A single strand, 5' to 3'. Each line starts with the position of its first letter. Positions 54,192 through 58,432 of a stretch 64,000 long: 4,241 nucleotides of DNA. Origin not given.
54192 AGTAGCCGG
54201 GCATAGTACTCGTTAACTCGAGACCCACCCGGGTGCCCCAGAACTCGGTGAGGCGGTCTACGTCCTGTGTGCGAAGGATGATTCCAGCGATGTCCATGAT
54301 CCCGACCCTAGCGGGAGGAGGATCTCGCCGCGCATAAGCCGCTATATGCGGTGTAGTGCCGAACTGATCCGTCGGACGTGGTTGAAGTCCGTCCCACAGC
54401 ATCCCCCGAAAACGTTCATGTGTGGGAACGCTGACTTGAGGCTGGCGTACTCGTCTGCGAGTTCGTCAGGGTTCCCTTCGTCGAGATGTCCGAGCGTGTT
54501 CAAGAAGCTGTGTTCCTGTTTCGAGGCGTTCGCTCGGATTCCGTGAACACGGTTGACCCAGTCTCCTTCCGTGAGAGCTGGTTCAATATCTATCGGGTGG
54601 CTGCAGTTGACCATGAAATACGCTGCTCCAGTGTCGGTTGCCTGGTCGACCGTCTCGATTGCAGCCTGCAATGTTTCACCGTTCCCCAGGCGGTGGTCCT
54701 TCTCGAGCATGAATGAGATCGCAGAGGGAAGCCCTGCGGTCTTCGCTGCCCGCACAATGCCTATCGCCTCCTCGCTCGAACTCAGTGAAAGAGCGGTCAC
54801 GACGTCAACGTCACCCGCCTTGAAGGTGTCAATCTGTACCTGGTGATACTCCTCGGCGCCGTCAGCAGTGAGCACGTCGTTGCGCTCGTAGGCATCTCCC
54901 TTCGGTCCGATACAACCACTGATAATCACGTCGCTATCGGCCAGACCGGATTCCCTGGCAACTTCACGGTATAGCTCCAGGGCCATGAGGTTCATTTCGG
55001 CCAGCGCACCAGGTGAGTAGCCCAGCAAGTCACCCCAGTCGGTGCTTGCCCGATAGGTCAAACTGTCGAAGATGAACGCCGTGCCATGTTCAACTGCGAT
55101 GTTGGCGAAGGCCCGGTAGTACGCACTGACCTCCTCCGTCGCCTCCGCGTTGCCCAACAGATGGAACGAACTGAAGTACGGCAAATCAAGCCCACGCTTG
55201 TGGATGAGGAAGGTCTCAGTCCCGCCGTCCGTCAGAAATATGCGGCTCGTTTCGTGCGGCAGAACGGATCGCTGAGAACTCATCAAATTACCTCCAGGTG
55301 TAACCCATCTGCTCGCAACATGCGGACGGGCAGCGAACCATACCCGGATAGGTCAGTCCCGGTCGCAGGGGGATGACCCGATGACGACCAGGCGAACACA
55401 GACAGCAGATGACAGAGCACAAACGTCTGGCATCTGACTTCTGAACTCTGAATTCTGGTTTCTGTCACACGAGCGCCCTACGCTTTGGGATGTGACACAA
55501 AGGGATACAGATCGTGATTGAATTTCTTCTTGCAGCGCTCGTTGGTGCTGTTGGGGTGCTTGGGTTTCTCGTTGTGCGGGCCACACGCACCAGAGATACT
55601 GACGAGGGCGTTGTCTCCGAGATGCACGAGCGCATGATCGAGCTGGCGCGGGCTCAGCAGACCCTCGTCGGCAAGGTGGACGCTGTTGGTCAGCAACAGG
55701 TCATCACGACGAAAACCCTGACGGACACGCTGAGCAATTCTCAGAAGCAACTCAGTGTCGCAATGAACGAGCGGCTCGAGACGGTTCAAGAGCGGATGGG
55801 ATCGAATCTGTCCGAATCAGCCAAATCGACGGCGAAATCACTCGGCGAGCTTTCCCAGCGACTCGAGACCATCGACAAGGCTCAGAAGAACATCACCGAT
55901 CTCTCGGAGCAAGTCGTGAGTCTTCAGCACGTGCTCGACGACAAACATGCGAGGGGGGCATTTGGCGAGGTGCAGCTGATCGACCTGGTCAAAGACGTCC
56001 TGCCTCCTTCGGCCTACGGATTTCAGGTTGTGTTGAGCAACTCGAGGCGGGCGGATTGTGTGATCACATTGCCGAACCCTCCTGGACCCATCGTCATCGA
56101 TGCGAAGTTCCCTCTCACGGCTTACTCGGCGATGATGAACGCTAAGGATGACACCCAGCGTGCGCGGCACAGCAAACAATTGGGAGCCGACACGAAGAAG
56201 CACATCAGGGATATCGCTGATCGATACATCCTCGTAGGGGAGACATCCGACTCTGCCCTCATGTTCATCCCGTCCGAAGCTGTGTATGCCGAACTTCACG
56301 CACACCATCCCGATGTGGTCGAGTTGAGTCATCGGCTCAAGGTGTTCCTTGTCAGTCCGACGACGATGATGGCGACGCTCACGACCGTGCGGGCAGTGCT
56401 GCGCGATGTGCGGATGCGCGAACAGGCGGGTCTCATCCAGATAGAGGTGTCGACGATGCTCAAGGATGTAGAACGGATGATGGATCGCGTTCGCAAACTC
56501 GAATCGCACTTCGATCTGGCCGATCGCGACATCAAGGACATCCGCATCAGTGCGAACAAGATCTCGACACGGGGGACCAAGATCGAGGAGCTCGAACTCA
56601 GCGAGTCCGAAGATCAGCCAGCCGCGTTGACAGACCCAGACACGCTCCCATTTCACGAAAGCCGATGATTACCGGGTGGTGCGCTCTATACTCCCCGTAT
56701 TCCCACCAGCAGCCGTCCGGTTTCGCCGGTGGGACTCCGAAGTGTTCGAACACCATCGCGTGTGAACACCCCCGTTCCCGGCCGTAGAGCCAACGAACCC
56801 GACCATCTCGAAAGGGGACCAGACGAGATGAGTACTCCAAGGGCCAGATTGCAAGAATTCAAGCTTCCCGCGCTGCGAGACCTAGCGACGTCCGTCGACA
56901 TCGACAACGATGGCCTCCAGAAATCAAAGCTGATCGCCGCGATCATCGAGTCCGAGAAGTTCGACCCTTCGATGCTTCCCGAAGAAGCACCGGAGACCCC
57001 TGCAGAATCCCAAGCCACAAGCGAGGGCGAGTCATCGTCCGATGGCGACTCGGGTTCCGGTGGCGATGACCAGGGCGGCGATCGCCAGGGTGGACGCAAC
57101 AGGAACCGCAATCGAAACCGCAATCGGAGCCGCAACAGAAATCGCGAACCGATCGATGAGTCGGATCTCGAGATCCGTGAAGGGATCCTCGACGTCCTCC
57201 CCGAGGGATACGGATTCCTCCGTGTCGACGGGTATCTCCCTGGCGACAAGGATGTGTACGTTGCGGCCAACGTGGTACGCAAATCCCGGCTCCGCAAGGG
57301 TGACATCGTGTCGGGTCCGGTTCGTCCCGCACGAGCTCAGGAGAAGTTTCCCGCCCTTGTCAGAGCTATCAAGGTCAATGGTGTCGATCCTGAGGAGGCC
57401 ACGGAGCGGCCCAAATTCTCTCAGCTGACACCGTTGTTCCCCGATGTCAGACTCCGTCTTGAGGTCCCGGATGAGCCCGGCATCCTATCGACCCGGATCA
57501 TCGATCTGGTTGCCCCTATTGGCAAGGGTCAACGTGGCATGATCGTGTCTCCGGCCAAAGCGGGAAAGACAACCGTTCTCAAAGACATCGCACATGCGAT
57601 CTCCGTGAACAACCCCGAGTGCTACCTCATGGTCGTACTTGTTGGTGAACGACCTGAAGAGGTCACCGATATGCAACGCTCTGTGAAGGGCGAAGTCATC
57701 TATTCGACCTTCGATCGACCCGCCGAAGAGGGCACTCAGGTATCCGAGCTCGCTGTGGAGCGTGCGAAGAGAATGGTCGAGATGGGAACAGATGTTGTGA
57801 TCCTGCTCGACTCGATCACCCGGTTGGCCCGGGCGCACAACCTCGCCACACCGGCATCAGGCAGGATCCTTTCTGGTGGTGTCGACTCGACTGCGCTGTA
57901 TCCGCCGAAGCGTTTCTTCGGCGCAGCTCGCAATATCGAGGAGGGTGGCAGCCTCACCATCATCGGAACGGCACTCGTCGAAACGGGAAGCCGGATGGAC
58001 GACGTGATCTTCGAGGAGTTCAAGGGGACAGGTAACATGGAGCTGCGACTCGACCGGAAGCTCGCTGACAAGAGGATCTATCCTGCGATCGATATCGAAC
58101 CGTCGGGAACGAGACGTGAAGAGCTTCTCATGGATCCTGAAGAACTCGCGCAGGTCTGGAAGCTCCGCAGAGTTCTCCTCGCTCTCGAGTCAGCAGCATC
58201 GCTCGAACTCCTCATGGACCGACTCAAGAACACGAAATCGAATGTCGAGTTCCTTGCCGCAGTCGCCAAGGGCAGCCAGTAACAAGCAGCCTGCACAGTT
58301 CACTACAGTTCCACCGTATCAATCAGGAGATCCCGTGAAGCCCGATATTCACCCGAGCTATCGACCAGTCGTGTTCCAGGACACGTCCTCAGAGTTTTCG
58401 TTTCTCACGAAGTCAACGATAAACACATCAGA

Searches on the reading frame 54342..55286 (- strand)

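Call 53: search_protein_families(library=pfam, proteins=[window:54342-55286:-], max_evalue=0.00001)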
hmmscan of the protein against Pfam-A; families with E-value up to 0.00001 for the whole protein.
window:54342-55286:- (314 aa): 1 family
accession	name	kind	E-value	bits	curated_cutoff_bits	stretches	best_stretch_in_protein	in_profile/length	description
PF02574.22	S-methyl_trans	-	6.9e-32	111.9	22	1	18-311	2-283/283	Homocysteine S-methyltransferase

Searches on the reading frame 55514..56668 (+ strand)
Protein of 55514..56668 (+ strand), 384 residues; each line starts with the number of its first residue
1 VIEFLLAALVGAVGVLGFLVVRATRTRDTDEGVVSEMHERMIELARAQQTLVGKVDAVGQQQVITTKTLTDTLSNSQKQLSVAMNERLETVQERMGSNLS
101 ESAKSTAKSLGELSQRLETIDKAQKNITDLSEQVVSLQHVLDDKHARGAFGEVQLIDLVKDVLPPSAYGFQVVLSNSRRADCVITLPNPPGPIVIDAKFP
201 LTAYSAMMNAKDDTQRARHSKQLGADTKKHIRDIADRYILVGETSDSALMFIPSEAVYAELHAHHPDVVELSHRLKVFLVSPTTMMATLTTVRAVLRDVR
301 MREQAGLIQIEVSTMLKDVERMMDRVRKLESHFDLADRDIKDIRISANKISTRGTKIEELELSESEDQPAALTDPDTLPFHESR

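Call 53: search_protein_families(library=pfam, proteins=[window:55514-56668:+], max_evalue=0.00001)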
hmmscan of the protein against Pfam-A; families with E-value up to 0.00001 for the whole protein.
window:55514-56668:+ (384 aa): 1 family
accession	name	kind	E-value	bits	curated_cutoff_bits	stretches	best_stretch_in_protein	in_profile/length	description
PF02646.22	RmuC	-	6.4e-61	206.4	26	1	86-366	1-290/291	RmuC family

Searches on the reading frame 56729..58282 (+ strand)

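Call 53: search_protein_families(library=pfam, proteins=[window:56729-58282:+], max_evalue=0.00001)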
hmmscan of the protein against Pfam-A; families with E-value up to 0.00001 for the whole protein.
window:56729-58282:+ (517 aa): 2 families
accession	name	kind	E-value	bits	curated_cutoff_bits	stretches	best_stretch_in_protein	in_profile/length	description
PF00006.31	ATP-synt_ab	-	1.2e-27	97.5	29.5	1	255-459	2-211/213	ATP synthase alpha/beta family, nucleotide-binding domain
PF07497.18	Rho_RNA_bind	-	1.7e-26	92.3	27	1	151-222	2-73/73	Rho termination factor, RNA-binding domain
